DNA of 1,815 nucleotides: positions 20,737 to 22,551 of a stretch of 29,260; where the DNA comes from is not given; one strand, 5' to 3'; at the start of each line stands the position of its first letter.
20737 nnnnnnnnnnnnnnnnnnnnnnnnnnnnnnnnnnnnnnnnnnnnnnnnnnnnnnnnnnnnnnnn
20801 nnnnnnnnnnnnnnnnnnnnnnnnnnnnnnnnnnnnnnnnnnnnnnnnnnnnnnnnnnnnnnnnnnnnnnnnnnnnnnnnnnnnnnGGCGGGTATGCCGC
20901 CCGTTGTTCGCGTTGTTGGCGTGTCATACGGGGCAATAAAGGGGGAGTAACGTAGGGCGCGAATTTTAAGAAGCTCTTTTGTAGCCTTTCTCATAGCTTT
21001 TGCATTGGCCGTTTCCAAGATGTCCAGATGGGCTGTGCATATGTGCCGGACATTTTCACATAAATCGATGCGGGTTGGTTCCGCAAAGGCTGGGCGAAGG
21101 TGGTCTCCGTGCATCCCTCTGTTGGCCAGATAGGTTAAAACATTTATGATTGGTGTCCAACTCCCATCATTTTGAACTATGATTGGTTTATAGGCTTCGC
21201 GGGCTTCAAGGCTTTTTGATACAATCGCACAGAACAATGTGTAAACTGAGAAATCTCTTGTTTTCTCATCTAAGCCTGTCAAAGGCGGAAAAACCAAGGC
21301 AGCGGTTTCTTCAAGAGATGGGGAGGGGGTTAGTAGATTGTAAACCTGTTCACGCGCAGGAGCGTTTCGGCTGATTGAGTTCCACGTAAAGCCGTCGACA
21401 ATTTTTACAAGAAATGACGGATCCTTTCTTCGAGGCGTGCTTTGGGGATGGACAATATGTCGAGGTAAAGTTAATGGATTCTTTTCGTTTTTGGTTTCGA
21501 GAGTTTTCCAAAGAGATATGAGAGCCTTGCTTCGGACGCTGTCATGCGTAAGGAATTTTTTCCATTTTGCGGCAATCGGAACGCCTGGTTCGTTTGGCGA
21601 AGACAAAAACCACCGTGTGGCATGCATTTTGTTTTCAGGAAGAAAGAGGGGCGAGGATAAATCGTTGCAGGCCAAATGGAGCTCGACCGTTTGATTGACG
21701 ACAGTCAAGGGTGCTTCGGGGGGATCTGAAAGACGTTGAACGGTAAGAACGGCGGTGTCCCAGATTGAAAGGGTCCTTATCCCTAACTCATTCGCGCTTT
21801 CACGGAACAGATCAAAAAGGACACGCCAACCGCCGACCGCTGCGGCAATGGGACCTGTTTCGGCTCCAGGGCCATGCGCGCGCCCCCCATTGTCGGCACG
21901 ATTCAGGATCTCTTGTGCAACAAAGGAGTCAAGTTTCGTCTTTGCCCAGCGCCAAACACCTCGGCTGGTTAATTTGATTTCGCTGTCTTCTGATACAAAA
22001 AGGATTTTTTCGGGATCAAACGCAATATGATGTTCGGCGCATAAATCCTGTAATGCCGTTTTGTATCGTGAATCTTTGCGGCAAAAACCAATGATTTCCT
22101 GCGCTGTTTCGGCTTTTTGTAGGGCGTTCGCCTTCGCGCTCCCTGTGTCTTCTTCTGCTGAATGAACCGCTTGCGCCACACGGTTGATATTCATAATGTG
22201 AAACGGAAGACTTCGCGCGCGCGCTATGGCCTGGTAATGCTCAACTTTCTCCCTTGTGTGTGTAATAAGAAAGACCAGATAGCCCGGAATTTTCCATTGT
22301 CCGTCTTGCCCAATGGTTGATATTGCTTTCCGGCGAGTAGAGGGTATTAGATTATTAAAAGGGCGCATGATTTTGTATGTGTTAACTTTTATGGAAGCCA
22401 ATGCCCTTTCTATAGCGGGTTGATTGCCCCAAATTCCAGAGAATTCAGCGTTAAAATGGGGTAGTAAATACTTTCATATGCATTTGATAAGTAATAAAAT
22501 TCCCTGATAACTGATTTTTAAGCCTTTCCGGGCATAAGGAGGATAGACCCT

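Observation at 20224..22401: Best candidate for a new system: Ham1/ITPase fused to a LOG phosphoribohydrolase, a possible one-protein NTP-to-free-base pathway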

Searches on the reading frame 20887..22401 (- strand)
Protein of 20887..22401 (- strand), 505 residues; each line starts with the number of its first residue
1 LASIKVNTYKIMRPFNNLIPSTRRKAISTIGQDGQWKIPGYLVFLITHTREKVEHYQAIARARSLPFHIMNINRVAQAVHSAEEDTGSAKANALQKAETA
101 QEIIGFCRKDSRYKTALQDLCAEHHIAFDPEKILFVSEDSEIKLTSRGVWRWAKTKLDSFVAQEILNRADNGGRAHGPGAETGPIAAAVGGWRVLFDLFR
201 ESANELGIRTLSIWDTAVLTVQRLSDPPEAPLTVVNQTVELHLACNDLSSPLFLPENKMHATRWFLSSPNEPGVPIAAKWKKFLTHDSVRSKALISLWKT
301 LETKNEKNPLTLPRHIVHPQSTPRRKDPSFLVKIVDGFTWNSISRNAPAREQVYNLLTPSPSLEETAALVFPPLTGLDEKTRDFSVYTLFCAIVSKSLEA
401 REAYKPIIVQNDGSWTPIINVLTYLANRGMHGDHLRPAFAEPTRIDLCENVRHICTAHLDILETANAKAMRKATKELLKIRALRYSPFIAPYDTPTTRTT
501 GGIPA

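Call 30: search_protein_representatives(alignment_id=A5)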
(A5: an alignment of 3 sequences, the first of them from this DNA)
Query: 3 sequences, 478 profile positions. Proteins with E-value up to 0.001 (for the whole library): 85; up to 1e-10: 72; up to 1e-30: 25. The best 85 are listed.
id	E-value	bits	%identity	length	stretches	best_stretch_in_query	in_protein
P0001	4.9e-268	905.7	-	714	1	3-478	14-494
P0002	2.7e-267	903.2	-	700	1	1-478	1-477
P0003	1.8e-228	775.2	-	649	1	65-478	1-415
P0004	2.2e-126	438.5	-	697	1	12-461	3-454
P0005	9.4e-94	331.0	-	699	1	19-466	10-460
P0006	1.6e-70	254.4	-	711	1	23-466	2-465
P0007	3.0e-70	253.5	-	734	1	18-474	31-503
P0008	6.4e-69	249.1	-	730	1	18-465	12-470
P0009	2.2e-66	240.7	-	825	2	189-466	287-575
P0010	5.2e-66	239.5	-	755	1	18-462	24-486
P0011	6.2e-59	216.1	-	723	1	18-466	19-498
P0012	1.0e-55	205.5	-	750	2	18-279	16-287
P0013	5.2e-51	190.0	-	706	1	20-464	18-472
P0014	1.0e-50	189.0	-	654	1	102-477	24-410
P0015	7.8e-48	179.5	-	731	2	8-207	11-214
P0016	2.7e-46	174.5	-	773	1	13-462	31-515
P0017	1.0e-42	162.7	-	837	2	20-222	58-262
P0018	2.8e-40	154.6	-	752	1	18-465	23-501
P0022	2.3e-35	138.4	-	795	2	8-218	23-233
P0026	1.3e-30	122.7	-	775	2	17-284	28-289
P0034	5.4e-25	104.2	-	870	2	19-279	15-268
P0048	4.7e-19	84.6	-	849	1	20-408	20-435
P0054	9.9e-17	77.0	-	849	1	21-410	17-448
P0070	1.1e-11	60.3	-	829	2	15-153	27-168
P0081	1.3e-04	37.0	-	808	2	11-124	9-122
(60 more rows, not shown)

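Call 42: list_cluster_members(proteins=[P0004, P0005, P0006, P0007, P0008, P0009, P0010, P0011, P0012, P0013])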
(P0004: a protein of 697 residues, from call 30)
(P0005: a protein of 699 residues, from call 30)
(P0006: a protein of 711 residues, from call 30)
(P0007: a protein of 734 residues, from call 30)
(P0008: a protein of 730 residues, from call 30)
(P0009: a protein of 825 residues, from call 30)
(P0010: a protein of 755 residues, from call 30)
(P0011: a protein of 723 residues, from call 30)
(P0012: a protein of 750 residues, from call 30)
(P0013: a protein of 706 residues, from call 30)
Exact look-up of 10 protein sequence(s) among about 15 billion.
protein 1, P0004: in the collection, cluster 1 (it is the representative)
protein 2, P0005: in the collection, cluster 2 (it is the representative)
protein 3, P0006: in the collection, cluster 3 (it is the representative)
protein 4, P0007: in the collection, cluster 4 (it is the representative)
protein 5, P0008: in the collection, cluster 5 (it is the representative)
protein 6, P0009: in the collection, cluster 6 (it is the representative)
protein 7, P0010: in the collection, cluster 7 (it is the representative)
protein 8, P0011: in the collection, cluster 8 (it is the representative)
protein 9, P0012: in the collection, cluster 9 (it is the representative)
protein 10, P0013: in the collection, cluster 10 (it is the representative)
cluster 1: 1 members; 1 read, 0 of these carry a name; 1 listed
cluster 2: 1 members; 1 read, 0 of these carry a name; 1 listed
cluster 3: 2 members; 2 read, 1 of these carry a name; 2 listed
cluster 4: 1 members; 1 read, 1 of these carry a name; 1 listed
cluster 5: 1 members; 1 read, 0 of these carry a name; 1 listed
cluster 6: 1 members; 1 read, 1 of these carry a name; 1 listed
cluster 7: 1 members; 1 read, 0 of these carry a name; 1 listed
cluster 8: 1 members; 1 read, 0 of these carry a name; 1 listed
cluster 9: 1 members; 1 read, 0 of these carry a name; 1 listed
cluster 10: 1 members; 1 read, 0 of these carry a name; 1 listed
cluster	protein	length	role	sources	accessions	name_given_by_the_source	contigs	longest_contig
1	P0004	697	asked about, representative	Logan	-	-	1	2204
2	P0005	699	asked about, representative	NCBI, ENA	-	-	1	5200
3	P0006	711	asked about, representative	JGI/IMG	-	predicted Rossmann-fold nucleotide-binding protein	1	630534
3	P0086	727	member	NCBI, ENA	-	-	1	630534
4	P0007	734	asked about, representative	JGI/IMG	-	hypothetical protein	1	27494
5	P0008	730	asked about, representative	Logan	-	-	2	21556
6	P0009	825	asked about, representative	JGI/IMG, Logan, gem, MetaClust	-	\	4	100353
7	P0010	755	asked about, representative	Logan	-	-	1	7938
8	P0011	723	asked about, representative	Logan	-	-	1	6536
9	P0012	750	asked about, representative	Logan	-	-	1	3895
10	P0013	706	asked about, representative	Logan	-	-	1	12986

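Call 44: find_encoding_contigs(protein=P0006, flank=8000, max_places=2)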
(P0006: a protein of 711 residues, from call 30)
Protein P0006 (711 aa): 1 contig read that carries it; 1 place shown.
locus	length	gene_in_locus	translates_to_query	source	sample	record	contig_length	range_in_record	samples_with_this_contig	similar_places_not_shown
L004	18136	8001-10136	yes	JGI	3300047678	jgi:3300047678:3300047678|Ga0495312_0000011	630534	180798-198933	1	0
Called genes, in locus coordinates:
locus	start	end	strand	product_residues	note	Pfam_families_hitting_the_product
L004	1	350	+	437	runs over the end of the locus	-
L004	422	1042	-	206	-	PF02559:CarD_TRCF_RID, PF21095:CarD_C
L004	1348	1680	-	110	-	PF12797:Fer4_2 (faint), PF12837:Fer4_6 (faint), PF13237:Fer4_10 (weak), PF12800:Fer4_4 (faint), PF12838:Fer4_7 (weak), PF13187:Fer4_9 (weak), PF00037:Fer4 (weak), PF11953:DUF3470, +2 more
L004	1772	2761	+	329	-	PF02445:NadA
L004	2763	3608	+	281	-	PF01817:CM_2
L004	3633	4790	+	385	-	PF00155:Aminotran_1_2, PF04864:Alliinase_C (faint)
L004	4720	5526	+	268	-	PF02826:2-Hacid_dh_C (weak), PF03446:NAD_binding_2, PF03807:F420_oxidored, PF02153:PDH_N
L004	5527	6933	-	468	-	PF00890:FAD_binding_2 (weak), PF01134:GIDA (weak), PF01262:AlaDh_PNT_C (faint), PF07992:Pyr_redox_2, PF12831:FAD_oxidored, PF13738:Pyr_redox_3, PF00070:Pyr_redox, PF02852:Pyr_redox_dim, +1 more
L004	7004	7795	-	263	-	PF00383:dCMP_cyt_deam_1 (faint)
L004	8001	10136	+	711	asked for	PF03641:Lysine_decarbox (faint)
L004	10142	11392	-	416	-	-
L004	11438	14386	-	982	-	PF16078:2-oxogl_dehyd_N, PF00676:E1_dh, PF02779:Transket_pyr, PF16870:OxoGdeHyase_C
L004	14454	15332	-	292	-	PF01063:Aminotran_4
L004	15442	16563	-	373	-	PF00154:RecA_N, PF08423:Rad51, PF06745:ATPase (weak), PF01637:ATPase_2 (weak), PF27531:MT3502_N (weak), PF21096:RecA_C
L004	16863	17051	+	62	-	-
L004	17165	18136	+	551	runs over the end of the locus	-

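Call 45: find_encoding_contigs(protein=P0009, flank=8000, max_places=2)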
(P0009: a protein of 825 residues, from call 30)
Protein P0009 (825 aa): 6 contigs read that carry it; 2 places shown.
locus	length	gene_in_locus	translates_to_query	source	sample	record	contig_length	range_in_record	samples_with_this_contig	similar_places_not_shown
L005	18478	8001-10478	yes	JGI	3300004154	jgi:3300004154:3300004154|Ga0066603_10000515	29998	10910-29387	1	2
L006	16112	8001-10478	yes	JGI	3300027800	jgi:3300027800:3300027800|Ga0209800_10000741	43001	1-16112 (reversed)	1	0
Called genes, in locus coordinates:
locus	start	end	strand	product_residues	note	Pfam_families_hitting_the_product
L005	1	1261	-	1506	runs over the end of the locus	PF11974:bMG3, PF01835:MG2 (weak), PF17962:bMG6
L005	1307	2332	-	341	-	PF00294:PfkB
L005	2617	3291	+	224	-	PF04519:Bactofilin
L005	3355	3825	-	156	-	PF01161:PBP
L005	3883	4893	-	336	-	PF01073:3Beta_HSD, PF01370:Epimerase, PF02719:Polysacc_synt_2 (weak), PF04321:RmlD_sub_bind, PF16363:GDP_Man_Dehyd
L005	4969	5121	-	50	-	-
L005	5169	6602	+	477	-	-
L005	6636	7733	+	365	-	PF06189:5-nucleotidase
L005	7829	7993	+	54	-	-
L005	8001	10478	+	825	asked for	-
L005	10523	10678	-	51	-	-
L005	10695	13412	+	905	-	PF07517:SecA_DEAD, PF00270:DEAD (weak), PF01043:SecA_PP_bind, PF21090:P-loop_SecA, PF07516:SecA_SW, PF02810:SEC-C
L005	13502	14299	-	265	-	-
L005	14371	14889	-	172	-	PF00300:His_Phos_1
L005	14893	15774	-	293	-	PF02899:Phage_int_SAM_1, PF13495:Phage_int_SAM_4 (weak), PF00589:Phage_integrase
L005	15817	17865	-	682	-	-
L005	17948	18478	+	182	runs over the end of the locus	PF13238:AAA_18 (weak), PF01202:SKI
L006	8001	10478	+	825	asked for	-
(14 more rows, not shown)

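Call 46: find_encoding_contigs(protein=P0007, flank=8000, max_places=2)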
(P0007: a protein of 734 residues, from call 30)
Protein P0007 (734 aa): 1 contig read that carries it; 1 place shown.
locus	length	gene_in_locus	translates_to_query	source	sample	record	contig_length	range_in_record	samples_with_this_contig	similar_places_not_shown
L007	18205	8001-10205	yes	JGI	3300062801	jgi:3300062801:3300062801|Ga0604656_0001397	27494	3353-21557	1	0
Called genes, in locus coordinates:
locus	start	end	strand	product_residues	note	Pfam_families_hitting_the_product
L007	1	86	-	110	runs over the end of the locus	PF12797:Fer4_2 (faint), PF12837:Fer4_6 (faint), PF13237:Fer4_10 (weak), PF12800:Fer4_4 (faint), PF12838:Fer4_7 (weak), PF13187:Fer4_9 (weak), PF00037:Fer4 (weak), PF11953:DUF3470, +1 more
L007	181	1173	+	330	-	PF02445:NadA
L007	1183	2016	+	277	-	PF01817:CM_2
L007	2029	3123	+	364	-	PF00155:Aminotran_1_2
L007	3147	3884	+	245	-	PF03807:F420_oxidored (faint), PF02153:PDH_N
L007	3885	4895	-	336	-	PF02322:Cyt_bd_oxida_II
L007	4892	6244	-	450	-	PF01654:Cyt_bd_oxida_I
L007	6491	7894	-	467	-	PF00890:FAD_binding_2 (weak), PF01134:GIDA (weak), PF07992:Pyr_redox_2, PF12831:FAD_oxidored, PF13450:NAD_binding_8 (weak), PF13738:Pyr_redox_3, PF00070:Pyr_redox, PF02852:Pyr_redox_dim, +2 more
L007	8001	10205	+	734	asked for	-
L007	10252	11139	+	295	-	-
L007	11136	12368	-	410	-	PF00364:Biotin_lipoyl, PF02817:E3_binding, PF00198:2-oxoacid_dh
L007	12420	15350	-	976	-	PF16078:2-oxogl_dehyd_N, PF00676:E1_dh, PF02779:Transket_pyr, PF16870:OxoGdeHyase_C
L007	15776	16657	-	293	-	PF02629:CoA_binding, PF13607:Succ_CoA_lig, PF00549:Ligase_CoA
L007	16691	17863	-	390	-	PF08442:ATP-grasp_2, PF13549:ATP-grasp_5, PF24948:Citrate_synth_N, PF00549:Ligase_CoA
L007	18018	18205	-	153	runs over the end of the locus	-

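Call 55: list_cluster_members(proteins=[P0016, P0017, P0018, P0022, P0026, P0034, P0048, P0054, P0070, P0081])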
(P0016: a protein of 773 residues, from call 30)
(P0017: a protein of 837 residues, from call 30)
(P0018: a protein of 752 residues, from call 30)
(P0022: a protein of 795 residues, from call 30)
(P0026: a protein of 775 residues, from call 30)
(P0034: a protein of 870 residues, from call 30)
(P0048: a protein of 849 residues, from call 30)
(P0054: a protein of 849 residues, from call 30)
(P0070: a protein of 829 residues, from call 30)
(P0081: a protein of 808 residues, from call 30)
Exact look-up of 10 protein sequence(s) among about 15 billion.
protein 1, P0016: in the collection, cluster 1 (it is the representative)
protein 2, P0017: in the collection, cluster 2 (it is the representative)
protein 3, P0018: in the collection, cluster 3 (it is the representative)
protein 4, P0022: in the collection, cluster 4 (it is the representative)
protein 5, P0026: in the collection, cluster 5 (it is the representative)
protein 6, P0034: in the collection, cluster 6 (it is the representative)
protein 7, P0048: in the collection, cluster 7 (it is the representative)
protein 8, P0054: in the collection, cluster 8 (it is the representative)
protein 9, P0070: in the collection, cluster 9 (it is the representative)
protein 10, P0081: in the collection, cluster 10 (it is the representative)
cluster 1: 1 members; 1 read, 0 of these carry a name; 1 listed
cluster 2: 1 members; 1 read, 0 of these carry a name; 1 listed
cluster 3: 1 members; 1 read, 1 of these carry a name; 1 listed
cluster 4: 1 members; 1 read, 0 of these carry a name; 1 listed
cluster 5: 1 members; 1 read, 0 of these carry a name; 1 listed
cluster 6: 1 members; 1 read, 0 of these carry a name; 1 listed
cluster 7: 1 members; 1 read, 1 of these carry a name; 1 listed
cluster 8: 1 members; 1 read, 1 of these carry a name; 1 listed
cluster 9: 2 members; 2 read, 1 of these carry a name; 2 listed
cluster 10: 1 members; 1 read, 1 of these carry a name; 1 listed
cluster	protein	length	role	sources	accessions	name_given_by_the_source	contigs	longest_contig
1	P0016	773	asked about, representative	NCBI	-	-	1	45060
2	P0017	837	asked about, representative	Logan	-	-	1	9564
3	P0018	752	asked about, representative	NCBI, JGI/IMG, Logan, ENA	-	hypothetical protein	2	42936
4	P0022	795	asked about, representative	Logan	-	-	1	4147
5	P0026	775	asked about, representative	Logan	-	-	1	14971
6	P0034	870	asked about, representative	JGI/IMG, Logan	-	-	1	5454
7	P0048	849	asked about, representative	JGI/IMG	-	predicted Rossmann-fold nucleotide-binding protein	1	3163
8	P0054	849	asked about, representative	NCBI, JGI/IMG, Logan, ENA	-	predicted Rossmann-fold nucleotide-binding protein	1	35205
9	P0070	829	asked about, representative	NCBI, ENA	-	-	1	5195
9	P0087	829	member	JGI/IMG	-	predicted Rossmann-fold nucleotide-binding protein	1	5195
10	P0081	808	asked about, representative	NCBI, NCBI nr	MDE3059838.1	MAG: LOG family protein [Pseudomonadota bacterium] | LOG family protein [Pseudomonadota bacterium]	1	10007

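Call 56: find_encoding_contigs(protein=P0016, flank=8000, max_places=1)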
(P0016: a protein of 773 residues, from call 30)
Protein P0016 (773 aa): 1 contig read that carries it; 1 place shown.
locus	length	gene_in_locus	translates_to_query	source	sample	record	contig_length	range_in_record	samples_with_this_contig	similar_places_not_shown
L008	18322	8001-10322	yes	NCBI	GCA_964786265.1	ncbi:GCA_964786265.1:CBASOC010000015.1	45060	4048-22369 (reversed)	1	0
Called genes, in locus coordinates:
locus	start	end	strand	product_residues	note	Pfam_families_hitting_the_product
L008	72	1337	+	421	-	PF13439:Glyco_transf_4 (weak), PF13579:Glyco_trans_4_4 (weak), PF20706:GT4-conflict, PF00534:Glycos_transf_1, PF13692:Glyco_trans_1_4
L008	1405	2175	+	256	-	PF02585:PIG-L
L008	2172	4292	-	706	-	-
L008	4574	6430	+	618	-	-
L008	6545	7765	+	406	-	PF00364:Biotin_lipoyl, PF02817:E3_binding, PF00198:2-oxoacid_dh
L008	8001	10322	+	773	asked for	-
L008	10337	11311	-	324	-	PF04204:HTS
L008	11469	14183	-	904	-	PF01751:Toprim, PF01131:Topoisom_bac, PF01396:Zn_ribbon_Top1, PF13368:Toprim_C_rpt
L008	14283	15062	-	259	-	PF00005:ABC_tran, PF13304:AAA_21 (faint)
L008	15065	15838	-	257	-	PF02405:MlaE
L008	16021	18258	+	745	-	-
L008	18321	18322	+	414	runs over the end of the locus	PF05977:MFS_3, PF07690:MFS_1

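Call 57: find_encoding_contigs(protein=P0018, flank=8000, max_places=1)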
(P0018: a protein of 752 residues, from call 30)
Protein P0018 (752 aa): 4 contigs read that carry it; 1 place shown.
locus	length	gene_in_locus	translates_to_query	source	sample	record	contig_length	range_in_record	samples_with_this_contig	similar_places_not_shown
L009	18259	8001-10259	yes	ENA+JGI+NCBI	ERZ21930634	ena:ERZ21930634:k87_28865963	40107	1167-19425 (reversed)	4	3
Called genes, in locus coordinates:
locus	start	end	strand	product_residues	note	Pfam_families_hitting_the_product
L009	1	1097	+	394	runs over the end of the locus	PF08442:ATP-grasp_2, PF13549:ATP-grasp_5, PF24948:Citrate_synth_N, PF00549:Ligase_CoA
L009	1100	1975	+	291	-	PF02629:CoA_binding, PF13607:Succ_CoA_lig, PF00549:Ligase_CoA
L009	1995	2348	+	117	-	PF03713:DUF305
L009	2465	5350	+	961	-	PF16078:2-oxogl_dehyd_N, PF00676:E1_dh, PF02779:Transket_pyr, PF16870:OxoGdeHyase_C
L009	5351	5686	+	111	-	-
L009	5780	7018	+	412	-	PF00364:Biotin_lipoyl, PF02817:E3_binding, PF00198:2-oxoacid_dh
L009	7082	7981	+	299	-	PF00383:dCMP_cyt_deam_1 (faint)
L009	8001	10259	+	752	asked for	PF18306:LDcluster4 (weak), PF03641:Lysine_decarbox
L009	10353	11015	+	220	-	PF13462:Thioredoxin_4, PF01323:DSBA (faint)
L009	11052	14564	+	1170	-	PF02463:SMC_N, PF13175:AAA_15 (weak), PF13304:AAA_21 (weak), PF13476:AAA_23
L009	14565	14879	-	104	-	PF02049:FliE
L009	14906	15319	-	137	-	PF00460:Flg_bb_rod (weak), PF06429:Flg_bbr_C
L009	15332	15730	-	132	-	-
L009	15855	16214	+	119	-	PF01312:Bac_export_2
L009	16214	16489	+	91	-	-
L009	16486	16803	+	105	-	PF04347:FliO (weak)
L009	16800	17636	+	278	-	PF00813:FliP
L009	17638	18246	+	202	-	-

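Call 58: find_encoding_contigs(protein=P0054, flank=8000, max_places=1)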
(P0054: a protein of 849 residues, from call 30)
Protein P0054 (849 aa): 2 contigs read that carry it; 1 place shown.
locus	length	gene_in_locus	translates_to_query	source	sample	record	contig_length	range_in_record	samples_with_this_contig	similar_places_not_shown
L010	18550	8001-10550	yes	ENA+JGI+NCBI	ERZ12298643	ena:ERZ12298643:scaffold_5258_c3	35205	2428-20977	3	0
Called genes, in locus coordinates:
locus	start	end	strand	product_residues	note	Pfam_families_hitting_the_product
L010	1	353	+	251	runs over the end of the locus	PF02167:Cytochrom_C1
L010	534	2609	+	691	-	PF03968:LptD_N, PF13100:OstA_2 (weak), PF04453:LptD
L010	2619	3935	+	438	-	PF13623:SurA_N_2 (weak), PF13624:SurA_N_3, PF09312:SurA_N, PF13145:Rotamase_2 (weak), PF13616:Rotamase_3, PF00639:Rotamase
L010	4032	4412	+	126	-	-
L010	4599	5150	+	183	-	PF00213:OSCP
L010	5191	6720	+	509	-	PF02874:ATP-synt_ab_N, PF00006:ATP-synt_ab, PF00306:ATP-synt_ab_C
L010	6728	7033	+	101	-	-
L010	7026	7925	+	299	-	PF00231:ATP-synt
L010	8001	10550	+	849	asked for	PF03641:Lysine_decarbox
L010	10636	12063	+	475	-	PF02874:ATP-synt_ab_N, PF00006:ATP-synt_ab, PF22919:ATP-synt_VA_C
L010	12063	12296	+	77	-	PF02823:ATP-synt_DE_N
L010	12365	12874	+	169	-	-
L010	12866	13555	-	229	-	PF01168:Ala_racemase_N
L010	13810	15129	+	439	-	PF13609:Porin_4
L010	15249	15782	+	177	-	PF12100:DUF3576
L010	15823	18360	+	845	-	PF00133:tRNA-synt_1, PF01406:tRNA-synt_1e (faint), PF09334:tRNA-synt_1g, PF13603:tRNA-synt_1_2, PF00133:tRNA-synt_1, PF08264:Anticodon_1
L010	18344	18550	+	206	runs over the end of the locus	PF04390:LptE (weak)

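Call 63: find_encoding_contigs(protein=P0008, flank=6000, max_places=1)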
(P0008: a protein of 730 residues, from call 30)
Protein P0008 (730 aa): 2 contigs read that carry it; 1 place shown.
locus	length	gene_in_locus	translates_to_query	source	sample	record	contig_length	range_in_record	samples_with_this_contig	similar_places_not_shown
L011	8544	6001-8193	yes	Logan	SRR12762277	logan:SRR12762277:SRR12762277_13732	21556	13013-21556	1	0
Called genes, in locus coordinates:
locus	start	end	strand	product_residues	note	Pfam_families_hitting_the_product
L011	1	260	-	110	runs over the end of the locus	PF12797:Fer4_2 (faint), PF12837:Fer4_6 (faint), PF13237:Fer4_10 (weak), PF14697:Fer4_21 (faint), PF12838:Fer4_7 (weak), PF13187:Fer4_9 (weak), PF00037:Fer4 (weak), PF11953:DUF3470, +2 more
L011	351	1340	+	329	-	PF02445:NadA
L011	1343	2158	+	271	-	PF01817:CM_2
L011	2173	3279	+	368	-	PF00155:Aminotran_1_2, PF00266:Aminotran_5, PF01041:DegT_DnrJ_EryC1 (faint)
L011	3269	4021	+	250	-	PF03446:NAD_binding_2 (weak), PF03807:F420_oxidored (weak), PF02153:PDH_N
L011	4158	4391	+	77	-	-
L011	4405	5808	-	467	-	PF00890:FAD_binding_2 (weak), PF01134:GIDA, PF07992:Pyr_redox_2, PF12831:FAD_oxidored, PF13450:NAD_binding_8 (weak), PF13738:Pyr_redox_3, PF00070:Pyr_redox, PF02852:Pyr_redox_dim, +4 more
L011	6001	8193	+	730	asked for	PF03641:Lysine_decarbox (weak)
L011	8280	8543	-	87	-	?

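Call 64: find_encoding_contigs(protein=P0026, flank=6000, max_places=1)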
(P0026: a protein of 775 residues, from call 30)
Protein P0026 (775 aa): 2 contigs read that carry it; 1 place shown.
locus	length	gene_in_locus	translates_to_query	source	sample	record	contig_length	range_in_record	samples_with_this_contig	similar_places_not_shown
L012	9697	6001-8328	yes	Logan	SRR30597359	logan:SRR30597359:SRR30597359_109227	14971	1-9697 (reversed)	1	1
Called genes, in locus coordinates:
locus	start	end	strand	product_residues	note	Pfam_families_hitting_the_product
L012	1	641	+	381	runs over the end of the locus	PF01145:Band_7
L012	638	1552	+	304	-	PF01145:Band_7, PF28068:Scy (weak)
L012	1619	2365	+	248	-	-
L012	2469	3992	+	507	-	PF00089:Trypsin, PF13365:Trypsin_2, PF00595:PDZ, PF13180:PDZ_2, PF14685:PDZ_Tricorn (faint), PF17820:PDZ_6, PF00595:PDZ (weak), PF13180:PDZ_2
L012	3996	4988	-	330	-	PF00702:Hydrolase, PF12710:HAD, PF08282:Hydrolase_3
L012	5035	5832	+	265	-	PF01715:IPPT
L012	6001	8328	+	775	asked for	PF03641:Lysine_decarbox (weak)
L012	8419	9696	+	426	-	?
